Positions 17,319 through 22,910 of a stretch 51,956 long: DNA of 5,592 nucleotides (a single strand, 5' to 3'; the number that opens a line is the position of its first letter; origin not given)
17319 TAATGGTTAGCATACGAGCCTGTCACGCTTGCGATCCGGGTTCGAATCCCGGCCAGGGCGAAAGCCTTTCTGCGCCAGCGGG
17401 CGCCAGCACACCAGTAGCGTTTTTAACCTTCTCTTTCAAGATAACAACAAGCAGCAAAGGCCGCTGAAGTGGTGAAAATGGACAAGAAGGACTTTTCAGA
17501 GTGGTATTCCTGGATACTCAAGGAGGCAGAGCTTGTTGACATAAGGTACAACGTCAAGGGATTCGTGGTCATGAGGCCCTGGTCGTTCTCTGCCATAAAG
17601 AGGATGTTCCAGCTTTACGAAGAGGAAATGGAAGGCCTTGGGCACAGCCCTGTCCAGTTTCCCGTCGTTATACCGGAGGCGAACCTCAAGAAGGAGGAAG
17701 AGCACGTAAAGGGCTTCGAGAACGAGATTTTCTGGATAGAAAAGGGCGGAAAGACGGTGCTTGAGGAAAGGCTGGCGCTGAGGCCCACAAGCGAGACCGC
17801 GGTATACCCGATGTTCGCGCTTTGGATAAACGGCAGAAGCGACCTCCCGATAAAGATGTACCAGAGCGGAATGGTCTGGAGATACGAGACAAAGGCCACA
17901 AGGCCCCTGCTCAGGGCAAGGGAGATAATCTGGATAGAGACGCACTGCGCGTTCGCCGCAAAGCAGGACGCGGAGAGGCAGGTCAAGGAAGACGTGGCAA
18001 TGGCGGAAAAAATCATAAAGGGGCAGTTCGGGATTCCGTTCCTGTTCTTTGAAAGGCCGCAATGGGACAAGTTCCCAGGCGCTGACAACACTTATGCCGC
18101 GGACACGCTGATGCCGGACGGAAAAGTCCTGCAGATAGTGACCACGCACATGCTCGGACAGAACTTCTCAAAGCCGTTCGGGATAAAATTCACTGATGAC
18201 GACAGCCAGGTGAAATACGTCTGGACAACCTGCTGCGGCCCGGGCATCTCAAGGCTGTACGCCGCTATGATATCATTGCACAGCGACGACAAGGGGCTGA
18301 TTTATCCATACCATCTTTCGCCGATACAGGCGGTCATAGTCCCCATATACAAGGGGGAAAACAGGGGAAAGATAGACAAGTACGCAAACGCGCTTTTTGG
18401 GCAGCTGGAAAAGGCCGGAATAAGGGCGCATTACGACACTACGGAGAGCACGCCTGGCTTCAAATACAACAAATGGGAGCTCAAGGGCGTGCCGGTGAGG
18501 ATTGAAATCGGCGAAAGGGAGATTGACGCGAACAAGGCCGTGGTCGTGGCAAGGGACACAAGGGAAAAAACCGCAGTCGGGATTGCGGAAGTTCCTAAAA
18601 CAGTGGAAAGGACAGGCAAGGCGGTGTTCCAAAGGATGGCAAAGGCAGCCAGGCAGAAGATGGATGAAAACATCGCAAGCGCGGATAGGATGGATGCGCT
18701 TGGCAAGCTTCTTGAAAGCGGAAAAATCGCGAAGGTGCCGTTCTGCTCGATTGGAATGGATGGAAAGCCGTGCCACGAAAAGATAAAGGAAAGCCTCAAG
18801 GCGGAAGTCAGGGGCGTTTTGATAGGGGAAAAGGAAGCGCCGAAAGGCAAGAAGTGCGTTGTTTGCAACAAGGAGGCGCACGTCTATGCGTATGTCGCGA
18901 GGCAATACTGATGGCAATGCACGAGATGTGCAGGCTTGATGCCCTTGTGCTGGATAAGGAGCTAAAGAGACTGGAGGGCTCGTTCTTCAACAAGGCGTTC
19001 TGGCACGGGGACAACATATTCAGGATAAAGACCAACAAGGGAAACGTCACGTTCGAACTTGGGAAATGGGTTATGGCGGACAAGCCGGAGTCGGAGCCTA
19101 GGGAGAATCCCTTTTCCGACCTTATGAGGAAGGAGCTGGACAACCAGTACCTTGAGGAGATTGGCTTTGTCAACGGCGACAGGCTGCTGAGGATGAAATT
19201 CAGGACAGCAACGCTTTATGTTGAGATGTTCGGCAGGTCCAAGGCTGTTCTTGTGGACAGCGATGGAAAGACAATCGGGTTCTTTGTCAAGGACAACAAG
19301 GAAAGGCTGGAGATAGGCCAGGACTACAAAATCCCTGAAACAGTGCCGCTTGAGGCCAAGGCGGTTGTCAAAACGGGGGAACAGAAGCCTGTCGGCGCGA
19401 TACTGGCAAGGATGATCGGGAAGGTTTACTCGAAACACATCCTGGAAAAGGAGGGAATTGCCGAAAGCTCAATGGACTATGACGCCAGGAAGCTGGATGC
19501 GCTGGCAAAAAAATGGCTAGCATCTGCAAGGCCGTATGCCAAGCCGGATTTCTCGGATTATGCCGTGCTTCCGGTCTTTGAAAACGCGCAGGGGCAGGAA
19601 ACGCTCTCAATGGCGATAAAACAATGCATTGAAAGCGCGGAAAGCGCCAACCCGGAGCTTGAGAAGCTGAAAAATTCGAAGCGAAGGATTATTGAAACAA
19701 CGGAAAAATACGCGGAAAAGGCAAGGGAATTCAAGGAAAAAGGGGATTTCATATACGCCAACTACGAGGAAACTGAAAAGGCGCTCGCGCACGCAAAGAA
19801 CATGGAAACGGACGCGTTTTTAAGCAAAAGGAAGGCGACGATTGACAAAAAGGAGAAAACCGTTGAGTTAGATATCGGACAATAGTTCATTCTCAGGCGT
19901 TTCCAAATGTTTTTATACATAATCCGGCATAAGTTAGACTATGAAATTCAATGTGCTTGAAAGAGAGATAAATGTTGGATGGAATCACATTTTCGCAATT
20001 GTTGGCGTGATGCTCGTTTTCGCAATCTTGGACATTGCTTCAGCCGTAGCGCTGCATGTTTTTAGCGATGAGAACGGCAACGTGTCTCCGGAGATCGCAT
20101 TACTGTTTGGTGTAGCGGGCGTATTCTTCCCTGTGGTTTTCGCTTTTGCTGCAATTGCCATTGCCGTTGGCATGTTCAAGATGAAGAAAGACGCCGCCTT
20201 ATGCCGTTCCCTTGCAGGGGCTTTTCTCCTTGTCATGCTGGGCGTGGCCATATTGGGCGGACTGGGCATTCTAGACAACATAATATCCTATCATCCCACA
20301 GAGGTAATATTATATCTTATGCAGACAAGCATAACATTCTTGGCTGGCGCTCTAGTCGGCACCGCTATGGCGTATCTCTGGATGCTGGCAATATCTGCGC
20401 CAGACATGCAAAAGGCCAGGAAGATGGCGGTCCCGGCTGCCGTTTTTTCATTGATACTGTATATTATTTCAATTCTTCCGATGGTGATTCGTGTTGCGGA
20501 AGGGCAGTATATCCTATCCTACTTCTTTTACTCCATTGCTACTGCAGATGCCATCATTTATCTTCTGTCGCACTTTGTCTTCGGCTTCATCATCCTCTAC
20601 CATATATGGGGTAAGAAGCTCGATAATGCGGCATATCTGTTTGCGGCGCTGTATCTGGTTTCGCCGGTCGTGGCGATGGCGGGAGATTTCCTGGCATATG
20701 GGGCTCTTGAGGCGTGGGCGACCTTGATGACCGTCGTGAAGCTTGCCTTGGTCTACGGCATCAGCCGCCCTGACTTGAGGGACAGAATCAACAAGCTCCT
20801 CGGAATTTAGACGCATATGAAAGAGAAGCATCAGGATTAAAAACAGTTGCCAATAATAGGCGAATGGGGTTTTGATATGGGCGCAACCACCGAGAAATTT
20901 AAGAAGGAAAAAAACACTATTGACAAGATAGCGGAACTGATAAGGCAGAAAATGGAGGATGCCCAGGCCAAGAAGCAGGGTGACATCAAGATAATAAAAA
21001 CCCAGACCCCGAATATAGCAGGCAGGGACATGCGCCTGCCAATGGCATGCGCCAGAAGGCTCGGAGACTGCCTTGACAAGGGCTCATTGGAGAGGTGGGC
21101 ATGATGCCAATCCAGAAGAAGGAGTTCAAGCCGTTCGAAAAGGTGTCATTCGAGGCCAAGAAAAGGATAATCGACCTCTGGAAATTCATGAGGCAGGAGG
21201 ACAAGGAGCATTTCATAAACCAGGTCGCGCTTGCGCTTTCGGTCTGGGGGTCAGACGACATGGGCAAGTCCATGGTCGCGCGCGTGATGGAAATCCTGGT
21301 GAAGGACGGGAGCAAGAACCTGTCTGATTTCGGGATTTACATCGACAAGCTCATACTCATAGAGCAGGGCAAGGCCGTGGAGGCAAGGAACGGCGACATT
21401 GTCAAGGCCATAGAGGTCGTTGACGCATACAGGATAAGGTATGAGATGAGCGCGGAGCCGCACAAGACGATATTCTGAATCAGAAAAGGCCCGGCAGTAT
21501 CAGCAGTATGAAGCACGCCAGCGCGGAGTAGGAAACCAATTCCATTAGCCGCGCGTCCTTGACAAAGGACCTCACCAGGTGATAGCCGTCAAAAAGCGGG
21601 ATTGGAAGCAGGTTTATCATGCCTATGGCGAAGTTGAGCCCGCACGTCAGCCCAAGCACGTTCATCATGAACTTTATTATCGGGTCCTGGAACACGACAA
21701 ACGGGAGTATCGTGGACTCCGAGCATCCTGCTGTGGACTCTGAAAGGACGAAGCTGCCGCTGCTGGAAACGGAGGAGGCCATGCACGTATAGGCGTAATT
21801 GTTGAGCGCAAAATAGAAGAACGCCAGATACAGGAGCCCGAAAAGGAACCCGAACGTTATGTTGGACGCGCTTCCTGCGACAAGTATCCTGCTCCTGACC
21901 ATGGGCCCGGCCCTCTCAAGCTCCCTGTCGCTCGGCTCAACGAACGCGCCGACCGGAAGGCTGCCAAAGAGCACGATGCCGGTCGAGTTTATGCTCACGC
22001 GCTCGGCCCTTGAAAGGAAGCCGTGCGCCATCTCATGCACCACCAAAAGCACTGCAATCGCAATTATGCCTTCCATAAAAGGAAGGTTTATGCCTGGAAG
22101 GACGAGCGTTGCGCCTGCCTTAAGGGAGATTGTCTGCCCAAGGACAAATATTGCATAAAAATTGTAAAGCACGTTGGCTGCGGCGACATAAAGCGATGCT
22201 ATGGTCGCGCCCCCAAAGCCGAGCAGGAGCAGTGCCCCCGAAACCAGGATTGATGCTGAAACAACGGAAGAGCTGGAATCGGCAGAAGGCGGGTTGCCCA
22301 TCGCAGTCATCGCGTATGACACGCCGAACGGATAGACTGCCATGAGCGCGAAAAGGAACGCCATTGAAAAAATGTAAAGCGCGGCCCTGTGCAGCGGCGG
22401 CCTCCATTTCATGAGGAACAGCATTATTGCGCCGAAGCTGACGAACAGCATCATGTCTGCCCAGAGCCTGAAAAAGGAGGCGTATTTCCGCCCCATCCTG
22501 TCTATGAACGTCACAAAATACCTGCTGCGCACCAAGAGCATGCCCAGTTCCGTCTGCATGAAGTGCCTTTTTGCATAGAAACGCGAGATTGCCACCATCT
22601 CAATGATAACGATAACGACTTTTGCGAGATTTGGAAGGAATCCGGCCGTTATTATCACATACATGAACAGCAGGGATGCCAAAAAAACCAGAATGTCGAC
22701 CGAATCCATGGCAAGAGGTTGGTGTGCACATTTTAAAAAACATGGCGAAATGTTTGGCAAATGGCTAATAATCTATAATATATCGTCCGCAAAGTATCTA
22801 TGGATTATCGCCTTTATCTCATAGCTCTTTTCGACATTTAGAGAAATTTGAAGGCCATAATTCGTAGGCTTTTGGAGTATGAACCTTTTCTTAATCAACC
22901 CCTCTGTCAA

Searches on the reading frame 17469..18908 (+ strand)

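Call 58: search_protein_families(library=pfam, proteins=[window:17469-18908:+], max_evalue=0.001)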
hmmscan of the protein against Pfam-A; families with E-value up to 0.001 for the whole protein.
window:17469-18908:+ (480 aa): 3 families
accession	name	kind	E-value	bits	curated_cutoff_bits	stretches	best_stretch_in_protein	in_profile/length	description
PF00587.30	tRNA-synt_2b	-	5.7e-28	98.6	29.3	1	98-269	7-177/179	tRNA synthetase class II core domain (G, H, P, S and T)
PF03129.25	HGTP_anticodon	-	9.8e-22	77.4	21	1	287-380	1-92/94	Anticodon binding domain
PF09180.16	ProRS-C_1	-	3.2e-13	50.1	31.5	1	409-480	2-71/71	Prolyl-tRNA synthetase, C-terminal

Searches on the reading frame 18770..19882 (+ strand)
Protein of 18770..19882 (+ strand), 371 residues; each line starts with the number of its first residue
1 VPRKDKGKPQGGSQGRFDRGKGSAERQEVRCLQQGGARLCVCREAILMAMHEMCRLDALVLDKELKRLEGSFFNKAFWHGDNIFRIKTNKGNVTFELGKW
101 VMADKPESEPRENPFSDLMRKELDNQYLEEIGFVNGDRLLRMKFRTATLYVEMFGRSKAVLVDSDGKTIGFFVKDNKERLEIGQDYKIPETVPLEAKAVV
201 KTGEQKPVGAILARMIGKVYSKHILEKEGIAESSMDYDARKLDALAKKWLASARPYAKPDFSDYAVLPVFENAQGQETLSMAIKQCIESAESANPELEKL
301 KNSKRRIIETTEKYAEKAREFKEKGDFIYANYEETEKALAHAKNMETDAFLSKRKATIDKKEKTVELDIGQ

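Call 58: search_protein_families(library=pfam, proteins=[window:18770-19882:+], max_evalue=0.001)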
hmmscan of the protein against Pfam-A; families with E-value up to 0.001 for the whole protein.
window:18770-19882:+ (371 aa): 2 families
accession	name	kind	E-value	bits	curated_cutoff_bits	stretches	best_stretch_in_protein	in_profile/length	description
PF05833.16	NFACT_N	-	5.6e-13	48.9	31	1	102-321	58-319/456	NFACT N-terminal and middle domains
PF04010.18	DUF357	-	0.0003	21.2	29.4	1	284-330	7-53/73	Protein of unknown function (DUF357)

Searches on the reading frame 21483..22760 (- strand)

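Call 82: search_protein_families(library=pfam, proteins=[window:21483-22760:-], max_evalue=0.001)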
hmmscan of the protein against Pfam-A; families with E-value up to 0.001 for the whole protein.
window:21483-22760:- (426 aa): 1 family
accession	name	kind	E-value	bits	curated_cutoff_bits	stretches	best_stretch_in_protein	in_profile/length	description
PF02163.28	Peptidase_M50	-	3.6e-21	76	27.2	1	231-404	2-198/221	Peptidase family M50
